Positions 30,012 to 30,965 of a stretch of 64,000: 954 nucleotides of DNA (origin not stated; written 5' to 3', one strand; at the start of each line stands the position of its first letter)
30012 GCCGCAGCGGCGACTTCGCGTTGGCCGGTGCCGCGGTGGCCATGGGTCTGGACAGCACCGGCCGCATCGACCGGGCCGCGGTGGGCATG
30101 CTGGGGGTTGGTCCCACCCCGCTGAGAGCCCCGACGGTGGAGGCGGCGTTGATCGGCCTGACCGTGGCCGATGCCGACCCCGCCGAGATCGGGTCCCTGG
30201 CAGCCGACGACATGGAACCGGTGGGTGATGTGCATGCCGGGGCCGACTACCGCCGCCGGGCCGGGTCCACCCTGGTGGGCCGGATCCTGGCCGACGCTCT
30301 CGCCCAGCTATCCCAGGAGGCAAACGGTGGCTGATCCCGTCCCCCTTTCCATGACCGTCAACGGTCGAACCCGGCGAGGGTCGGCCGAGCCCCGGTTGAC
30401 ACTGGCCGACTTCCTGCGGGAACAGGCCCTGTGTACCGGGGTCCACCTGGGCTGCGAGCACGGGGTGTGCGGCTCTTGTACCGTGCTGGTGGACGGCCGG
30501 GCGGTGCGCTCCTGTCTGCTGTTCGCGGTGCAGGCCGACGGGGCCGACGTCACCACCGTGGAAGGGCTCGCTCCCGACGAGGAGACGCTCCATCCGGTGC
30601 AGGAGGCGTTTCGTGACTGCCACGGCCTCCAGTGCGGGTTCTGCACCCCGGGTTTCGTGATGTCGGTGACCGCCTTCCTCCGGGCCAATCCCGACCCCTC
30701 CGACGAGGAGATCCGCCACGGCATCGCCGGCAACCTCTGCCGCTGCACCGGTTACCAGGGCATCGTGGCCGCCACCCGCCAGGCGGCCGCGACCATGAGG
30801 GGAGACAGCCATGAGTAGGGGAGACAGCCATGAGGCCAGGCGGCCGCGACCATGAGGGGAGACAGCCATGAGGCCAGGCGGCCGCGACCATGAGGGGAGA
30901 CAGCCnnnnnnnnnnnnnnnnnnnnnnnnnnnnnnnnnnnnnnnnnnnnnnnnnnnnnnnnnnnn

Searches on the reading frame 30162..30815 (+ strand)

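Call 37: search_protein_families(library=pfam, proteins=[window:30162-30815:+])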
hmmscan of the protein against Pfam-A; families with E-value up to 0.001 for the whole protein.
window:30162-30815:+ (218 aa): 3 families
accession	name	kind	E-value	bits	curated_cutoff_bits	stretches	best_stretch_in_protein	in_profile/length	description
PF01799.25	Fer2_2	-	4.5e-34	116.9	30.3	1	132-205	1-74/75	[2Fe-2S] binding domain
PF00111.32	Fer2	-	1.2e-07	32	21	1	65-118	2-55/77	2Fe-2S iron-sulfur cluster binding domain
PF13085.11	Fer2_3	-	1.9e-05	25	27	1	97-134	51-87/107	2Fe-2S iron-sulfur cluster binding domain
